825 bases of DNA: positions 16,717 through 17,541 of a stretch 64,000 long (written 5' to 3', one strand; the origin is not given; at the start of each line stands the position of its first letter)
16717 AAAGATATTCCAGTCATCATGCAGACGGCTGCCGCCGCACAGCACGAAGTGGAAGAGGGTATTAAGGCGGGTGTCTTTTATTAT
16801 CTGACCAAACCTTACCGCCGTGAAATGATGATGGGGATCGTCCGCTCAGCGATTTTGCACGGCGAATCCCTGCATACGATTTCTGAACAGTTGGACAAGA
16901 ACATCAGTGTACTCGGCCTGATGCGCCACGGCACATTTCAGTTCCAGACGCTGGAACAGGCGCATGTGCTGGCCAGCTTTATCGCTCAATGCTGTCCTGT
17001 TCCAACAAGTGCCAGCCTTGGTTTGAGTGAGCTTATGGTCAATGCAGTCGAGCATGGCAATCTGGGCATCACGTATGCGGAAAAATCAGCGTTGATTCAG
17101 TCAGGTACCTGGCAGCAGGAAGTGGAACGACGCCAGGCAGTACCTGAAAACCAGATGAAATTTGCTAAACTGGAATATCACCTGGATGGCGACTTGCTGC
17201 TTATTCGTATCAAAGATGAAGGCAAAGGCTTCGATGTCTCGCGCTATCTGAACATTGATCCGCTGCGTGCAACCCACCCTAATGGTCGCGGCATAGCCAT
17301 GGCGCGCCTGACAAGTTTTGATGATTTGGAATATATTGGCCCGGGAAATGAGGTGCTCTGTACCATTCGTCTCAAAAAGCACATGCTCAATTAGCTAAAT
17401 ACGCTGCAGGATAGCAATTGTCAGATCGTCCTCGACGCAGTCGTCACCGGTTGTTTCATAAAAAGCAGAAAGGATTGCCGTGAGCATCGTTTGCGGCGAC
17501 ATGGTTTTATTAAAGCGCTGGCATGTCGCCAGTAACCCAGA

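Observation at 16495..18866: Partner-switching module in which both the kinase and the phosphatase carry their own receiver domain, with no sigma factor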

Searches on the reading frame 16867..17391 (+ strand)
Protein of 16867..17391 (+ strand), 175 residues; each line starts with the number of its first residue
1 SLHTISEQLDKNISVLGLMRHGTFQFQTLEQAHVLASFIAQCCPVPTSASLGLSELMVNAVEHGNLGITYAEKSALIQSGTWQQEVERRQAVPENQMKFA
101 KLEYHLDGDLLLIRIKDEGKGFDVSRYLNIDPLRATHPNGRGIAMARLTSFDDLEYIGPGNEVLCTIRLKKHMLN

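Call 20: find_related_loci(query=A1, collection=genome_contigs, flank=8000)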
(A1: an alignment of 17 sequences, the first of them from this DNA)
Query A1 (175 aa) in genome_contigs; peptide patterns used: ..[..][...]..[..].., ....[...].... (x = any residue, [..] = any of these).
600 stretches matched a pattern (row limit reached: there are more); 470 encode a relative of the query (tblastn E <= 1e-3); the best 80 are kept; 80 distinct loci.
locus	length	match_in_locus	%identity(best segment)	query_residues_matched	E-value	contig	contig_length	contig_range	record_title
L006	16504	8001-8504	52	5-172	3e-56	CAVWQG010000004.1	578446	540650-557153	MAG: uncultured Alphaproteobacteria bacterium isolate MFD09495.bin.1.3 genome assembly, contig: contig_4097, whole genom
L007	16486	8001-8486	53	5-166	8e-56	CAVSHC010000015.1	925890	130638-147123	MAG: uncultured Alphaproteobacteria bacterium isolate MFD01476.bin.1.154 genome assembly, contig: contig_8958, whole gen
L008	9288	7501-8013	50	5-175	4e-55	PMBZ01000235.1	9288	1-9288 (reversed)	MAG: Hyphomicrobiales bacterium isolate fen_921 73.20120700_E3M.239_contig_486885, whole genome shotgun sequence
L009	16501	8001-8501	49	5-171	7e-55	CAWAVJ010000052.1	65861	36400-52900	MAG: uncultured Alphaproteobacteria bacterium isolate MFD09567.bin.2.15 genome assembly, contig: contig_64527, whole gen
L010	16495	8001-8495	50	5-169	3e-54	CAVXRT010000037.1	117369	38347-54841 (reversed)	MAG: uncultured Alphaproteobacteria bacterium isolate MFD01223.bin.2.25 genome assembly, contig: contig_4927, whole geno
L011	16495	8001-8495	52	8-172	2e-54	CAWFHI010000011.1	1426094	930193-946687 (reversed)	MAG: uncultured Alphaproteobacteria bacterium isolate MFD02579.bin.1.39 genome assembly, contig: contig_19095, whole gen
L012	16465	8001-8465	53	15-169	5e-54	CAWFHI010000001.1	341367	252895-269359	MAG: uncultured Alphaproteobacteria bacterium isolate MFD02579.bin.1.39 genome assembly, contig: contig_10552, whole gen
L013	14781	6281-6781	50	1-167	1e-53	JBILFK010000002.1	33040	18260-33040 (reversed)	MAG: Rickettsiales bacterium isolate ME2016-08-10_3300042547_group7_bin69 Rohwer_bin1994_scaffold_203_c1, whole genome s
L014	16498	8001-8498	53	5-170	5e-54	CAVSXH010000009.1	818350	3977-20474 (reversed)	MAG: uncultured Alphaproteobacteria bacterium isolate MFD09212.bin.2.202 genome assembly, contig: contig_367, whole geno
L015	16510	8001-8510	51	5-174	1e-53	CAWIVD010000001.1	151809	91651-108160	MAG: uncultured Alphaproteobacteria bacterium isolate MFD01689.bin.1.60 genome assembly, contig: contig_10259, whole gen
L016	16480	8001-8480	54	8-167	2e-53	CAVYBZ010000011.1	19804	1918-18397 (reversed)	MAG: uncultured Alphaproteobacteria bacterium isolate MFD01223.bin.1.34 genome assembly, contig: contig_15752, whole gen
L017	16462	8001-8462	56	16-169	3e-53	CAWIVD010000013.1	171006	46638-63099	MAG: uncultured Alphaproteobacteria bacterium isolate MFD01689.bin.1.60 genome assembly, contig: contig_13244, whole gen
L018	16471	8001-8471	52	15-171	2e-53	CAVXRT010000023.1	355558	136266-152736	MAG: uncultured Alphaproteobacteria bacterium isolate MFD01223.bin.2.25 genome assembly, contig: contig_4587, whole geno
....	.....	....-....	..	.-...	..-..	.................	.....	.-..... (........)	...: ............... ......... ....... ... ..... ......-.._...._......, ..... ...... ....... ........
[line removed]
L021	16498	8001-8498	49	3-168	2e-51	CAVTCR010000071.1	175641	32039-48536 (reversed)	MAG: uncultured delta proteobacterium isolate MFD00962.bin.2.146 genome assembly, contig: contig_71983, whole genome sho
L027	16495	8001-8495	48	5-169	4e-50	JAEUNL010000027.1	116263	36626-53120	MAG: Rhodocyclaceae bacterium isolate new MAG-172 k141_2029798, whole genome shotgun sequence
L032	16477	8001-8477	53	14-172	1e-49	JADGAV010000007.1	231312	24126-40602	MAG: SAR324 cluster bacterium isolate nPCRbin7 nPCR_bin7_NODE_7_length_231312_cov_41.521467, whole genome shotgun sequen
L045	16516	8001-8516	46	2-174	7e-48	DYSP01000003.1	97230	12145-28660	MAG TPA_asm: Candidatus Odyssella sp. isolate SulCav_PC08_3_38_13 SulCav_PC08-3_24_length_97230_cov_8.250280, whole geno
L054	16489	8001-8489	50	5-167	3e-47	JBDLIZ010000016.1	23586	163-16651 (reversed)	MAG: Pseudomonadota bacterium isolate MAG064 MAG064_16, whole genome shotgun sequence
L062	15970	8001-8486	47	8-169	8e-47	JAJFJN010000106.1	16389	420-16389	MAG: Gammaproteobacteria bacterium isolate OFTM226 OFTM226_105, whole genome shotgun sequence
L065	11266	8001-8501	46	4-170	9e-47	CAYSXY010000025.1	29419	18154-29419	MAG TPA_asm: uncultured Rickettsiales bacterium isolate SRP141376_co5_190 genome assembly, contig: NODE_3631_length_2941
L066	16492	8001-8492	46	5-168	5e-47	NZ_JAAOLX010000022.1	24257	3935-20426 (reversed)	Iodobacter violaceini strain HSC-16F04 NODE_22_length_24257_cov_31.029963, whole genome shotgun sequence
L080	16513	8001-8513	44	2-168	8e-46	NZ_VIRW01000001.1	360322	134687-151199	Chitinibacter sp. GC72 contig1, whole genome shotgun sequence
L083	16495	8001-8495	45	8-172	7e-46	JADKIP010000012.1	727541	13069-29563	MAG: Candidatus Dechloromonas phosphorivorans isolate Skiv_18-Q3-R9-52_MAXAC.078_sub tig00287238-10-7280100, whole genom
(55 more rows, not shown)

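Call 33: search_solved_structures(query=window:16867-17391:+, max_evalue=10, show_alignments=3)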
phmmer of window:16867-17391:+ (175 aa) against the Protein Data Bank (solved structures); distinct sequences matched with E-value up to 10: 2.
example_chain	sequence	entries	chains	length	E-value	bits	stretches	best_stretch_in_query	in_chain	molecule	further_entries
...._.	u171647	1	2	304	1.5e-11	47.5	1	48-171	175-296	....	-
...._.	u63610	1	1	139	0.77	12.6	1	103-128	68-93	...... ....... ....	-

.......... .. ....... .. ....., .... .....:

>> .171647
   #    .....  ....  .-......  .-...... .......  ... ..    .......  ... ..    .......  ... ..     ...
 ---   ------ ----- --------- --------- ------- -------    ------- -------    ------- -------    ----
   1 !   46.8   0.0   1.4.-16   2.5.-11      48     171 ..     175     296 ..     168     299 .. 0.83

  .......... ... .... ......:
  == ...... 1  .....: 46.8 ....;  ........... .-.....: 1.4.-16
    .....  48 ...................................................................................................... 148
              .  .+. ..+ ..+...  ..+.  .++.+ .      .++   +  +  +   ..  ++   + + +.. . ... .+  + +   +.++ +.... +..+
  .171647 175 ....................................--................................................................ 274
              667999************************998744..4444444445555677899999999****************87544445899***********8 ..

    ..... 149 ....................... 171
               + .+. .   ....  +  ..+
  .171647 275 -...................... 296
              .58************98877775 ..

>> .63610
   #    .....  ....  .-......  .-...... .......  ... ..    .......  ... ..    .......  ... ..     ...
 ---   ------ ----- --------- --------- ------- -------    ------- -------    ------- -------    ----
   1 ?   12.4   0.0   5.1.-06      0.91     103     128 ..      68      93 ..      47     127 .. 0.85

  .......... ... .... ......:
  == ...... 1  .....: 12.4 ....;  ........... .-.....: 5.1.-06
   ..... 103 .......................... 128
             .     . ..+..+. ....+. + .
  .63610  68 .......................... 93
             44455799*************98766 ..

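Call 39: search_protein_families(library=pfam, proteins=[L032:3818-5857:+, L032:6287-7444:+, L032:7563-8480:+, L032:8413-8913:+, L065:5552-6331:+, L065:6309-7217:+, L065:7224-7544:+, L065:7593-8501:+, L027:8514-10451:+, L083:8517-10034:+], max_evalue=0.001)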
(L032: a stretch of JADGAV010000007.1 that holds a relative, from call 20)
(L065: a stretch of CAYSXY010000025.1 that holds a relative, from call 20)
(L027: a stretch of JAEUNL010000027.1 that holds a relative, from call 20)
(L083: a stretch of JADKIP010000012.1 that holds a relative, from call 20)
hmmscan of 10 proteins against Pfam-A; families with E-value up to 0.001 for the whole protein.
L032:3818-5857:+ (680 aa): 4 families
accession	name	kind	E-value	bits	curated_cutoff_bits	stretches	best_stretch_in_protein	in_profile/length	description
PF00072.30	Response_reg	-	4.7e-28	98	30.2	1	4-115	1-110/111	Response regulator receiver domain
PF00211.25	Guanylate_cyc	-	4.8e-21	75.6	21.9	1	178-351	6-176/183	Adenylate and Guanylate cyclase catalytic domain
PF01740.26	STAS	-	1.2e-13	51.1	22.6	1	576-674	8-106/106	STAS domain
PF07238.19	PilZ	-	2.3e-07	31.5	22.5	1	447-559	2-101/102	PilZ domain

L032:6287-7444:+ (386 aa): 2 families
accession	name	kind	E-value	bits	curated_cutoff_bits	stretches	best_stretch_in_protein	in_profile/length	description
PF07228.17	SpoIIE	-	3e-40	138.7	25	1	196-383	3-189/192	Stage II sporulation protein E (SpoIIE)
PF00072.30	Response_reg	-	2.9e-23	82.6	30.2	1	9-120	1-110/111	Response regulator receiver domain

L032:7563-8480:+ (306 aa): 2 families
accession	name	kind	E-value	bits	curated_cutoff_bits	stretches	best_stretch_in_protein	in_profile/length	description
PF00072.30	Response_reg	-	4.4e-29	101.3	30.2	1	13-125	2-110/111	Response regulator receiver domain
PF13581.12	HATPase_c_2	-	3.2e-10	40.5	27.4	1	179-300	29-127/127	Histidine kinase-like ATPase domain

L032:8413-8913:+ (167 aa): 2 families
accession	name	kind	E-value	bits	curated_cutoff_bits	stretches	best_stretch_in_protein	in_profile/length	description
PF01740.26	STAS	-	1.6e-14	54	22.6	1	50-158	5-105/106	STAS domain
PF13466.11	STAS_2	-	0.00064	20.3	29.2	0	58-118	1-59/80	STAS domain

L065:5552-6331:+ (260 aa): 1 family
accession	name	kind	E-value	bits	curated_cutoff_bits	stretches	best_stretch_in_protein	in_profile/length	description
PF07228.17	SpoIIE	-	1e-23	84.7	25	1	58-252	3-191/192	Stage II sporulation protein E (SpoIIE)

L065:6309-7217:+ (303 aa): 2 families
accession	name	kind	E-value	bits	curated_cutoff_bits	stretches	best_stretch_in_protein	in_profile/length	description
PF00072.30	Response_reg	-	2.3e-25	89.3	30.2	1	11-123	1-110/111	Response regulator receiver domain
PF13581.12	HATPase_c_2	-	9.1e-09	35.8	27.4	1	183-297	35-126/127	Histidine kinase-like ATPase domain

L065:7224-7544:+ (107 aa): 2 families
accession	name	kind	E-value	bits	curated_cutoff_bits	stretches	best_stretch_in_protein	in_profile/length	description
PF13466.11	STAS_2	-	1.3e-12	48.2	29.2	1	14-92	1-78/80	STAS domain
PF01740.26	STAS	-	6.9e-12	45.5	22.6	1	24-99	23-99/106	STAS domain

L065:7593-8501:+ (303 aa): 2 families
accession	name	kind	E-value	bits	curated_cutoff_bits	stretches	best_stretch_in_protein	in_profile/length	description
PF00072.30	Response_reg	-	1.5e-19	70.6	30.2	1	12-125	1-110/111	Response regulator receiver domain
PF13581.12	HATPase_c_2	-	1.3e-10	41.8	27.4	1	177-299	27-126/127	Histidine kinase-like ATPase domain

L027:8514-10451:+ (646 aa): 9 families
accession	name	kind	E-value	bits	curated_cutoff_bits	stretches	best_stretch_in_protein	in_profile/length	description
PF07228.17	SpoIIE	-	9.9e-33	114.1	25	1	444-633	2-190/192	Stage II sporulation protein E (SpoIIE)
PF13426.13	PAS_9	-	1.3e-25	90.1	27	2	275-375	3-103/103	PAS domain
PF00072.30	Response_reg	-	6.6e-24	84.7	30.2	1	14-119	1-104/111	Response regulator receiver domain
PF08448.16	PAS_4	-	7.2e-21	74.9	23.1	2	271-378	3-110/110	PAS fold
PF00989.32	PAS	-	4e-19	69.1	22.6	2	265-373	3-113/113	PAS fold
PF13188.13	PAS_8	-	4.1e-13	49.1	21.8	2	263-303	1-43/65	PAS domain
PF24820.1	Diguanyl_cycl_sensor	-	1.1e-05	25.8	28.1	0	212-247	75-109/109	Diguanylate cyclase-like sensor domain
PF08447.18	PAS_3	-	0.00014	22.5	25.6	0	286-368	2-86/89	PAS fold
PF12860.13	PAS_7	-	0.00029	21.4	27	0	274-310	6-43/115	PAS fold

L083:8517-10034:+ (506 aa): 8 families
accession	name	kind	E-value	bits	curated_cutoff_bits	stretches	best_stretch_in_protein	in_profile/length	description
PF07228.17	SpoIIE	-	4e-31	108.9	25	1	315-504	1-190/192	Stage II sporulation protein E (SpoIIE)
PF00072.30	Response_reg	-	7.4e-28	97.4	30.2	1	10-121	1-110/111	Response regulator receiver domain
PF00989.32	PAS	-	5.9e-16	58.9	22.6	1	140-252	2-113/113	PAS fold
PF13426.13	PAS_9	-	3.2e-11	43.8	27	1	150-254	2-103/103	PAS domain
PF08448.16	PAS_4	-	2.8e-08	34.4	23.1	1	146-255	2-108/110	PAS fold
PF24820.1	Diguanyl_cycl_sensor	-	6.6e-08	32.9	28.1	1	148-251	5-109/109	Diguanylate cyclase-like sensor domain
PF13188.13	PAS_8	-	0.00025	21.3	21.8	1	140-189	2-48/65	PAS domain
PF23198.2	PDE8A_N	-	0.00042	20.7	29.6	1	27-135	30-142/147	PDE8A-like, N-terminal domain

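Call 56: search_protein_families(library=pfam, proteins=[L054:6304-6678:+, L054:6641-7540:+, L021:4897-5331:-, L021:6025-6678:-], max_evalue=0.001)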
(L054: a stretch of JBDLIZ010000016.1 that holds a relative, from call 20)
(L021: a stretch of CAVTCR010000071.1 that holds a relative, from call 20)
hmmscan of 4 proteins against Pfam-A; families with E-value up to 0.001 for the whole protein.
L054:6304-6678:+ (125 aa): 2 families
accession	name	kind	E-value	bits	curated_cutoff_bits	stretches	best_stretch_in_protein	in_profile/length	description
PF13466.11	STAS_2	-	9.4e-14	51.8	29.2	1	40-118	1-79/80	STAS domain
PF01740.26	STAS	-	2.5e-11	43.7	22.6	1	35-122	10-97/106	STAS domain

L054:6641-7540:+ (300 aa): 2 families
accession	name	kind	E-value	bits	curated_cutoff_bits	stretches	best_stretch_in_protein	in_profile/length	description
PF02518.31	HATPase_c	-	2.9e-29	102.2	26.4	1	171-293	2-110/111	Histidine kinase-, DNA gyrase B-, and HSP90-like ATPase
PF00512.31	HisKA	-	2.3e-20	72.8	26.9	1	56-124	1-66/66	His Kinase A (phospho-acceptor) domain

L021:4897-5331:- (145 aa): 2 families
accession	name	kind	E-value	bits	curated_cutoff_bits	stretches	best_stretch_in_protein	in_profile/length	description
PF01740.26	STAS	-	1.5e-17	63.8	22.6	1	31-133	3-106/106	STAS domain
PF13466.11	STAS_2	-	6.3e-13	49.2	29.2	1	47-120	6-79/80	STAS domain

L021:6025-6678:- (218 aa): 3 families
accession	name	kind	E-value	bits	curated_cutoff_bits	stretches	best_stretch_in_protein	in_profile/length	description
PF00072.30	Response_reg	-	2.7e-28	98.8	30.2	1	6-117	1-110/111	Response regulator receiver domain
PF00196.25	GerE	-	1.7e-18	66.4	23.5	1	153-208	2-57/57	Bacterial regulatory proteins, luxR family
PF08281.18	Sigma70_r4_2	-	5.7e-07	29.5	25.7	1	154-196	11-54/54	Sigma-70, region 4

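Call 71: search_protein_representatives(protein=window:16867-17391:+)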
Query: 175 residues. Proteins with E-value up to 0.001 (for the whole library): 3089; up to 1e-10: 1755; up to 1e-30: 372. The best 150 are listed.
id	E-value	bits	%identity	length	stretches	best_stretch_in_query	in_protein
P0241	6.2e-49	182.1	54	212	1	14-170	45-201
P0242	2.8e-47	176.8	52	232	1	10-170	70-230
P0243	5.8e-46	172.5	56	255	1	15-167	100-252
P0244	9.3e-46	171.8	54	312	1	12-171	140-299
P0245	1.1e-45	171.6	54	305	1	12-170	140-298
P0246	4.7e-45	169.5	52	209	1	6-161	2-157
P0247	1.8e-44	167.7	51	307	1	6-169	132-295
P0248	2.8e-44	167.0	49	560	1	7-171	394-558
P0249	4.5e-44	166.3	52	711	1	16-170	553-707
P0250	3.0e-43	163.6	50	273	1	15-169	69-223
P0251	3.7e-43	163.4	53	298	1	12-172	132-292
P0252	4.7e-43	163.0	47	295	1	6-167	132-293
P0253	1.1e-42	161.9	50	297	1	11-171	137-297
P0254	2.4e-42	160.7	47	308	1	6-168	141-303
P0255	9.5e-42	158.8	53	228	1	18-168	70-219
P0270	1.2e-39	151.9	45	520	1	5-169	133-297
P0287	7.8e-39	149.3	41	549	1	5-170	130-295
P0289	1.0e-38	148.9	50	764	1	12-169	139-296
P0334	7.0e-37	142.9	47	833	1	5-169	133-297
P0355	3.6e-36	140.6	43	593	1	5-168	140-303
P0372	9.6e-36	139.2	44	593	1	5-169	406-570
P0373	1.1e-35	139.0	48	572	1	10-168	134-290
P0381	2.3e-35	138.0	49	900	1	15-170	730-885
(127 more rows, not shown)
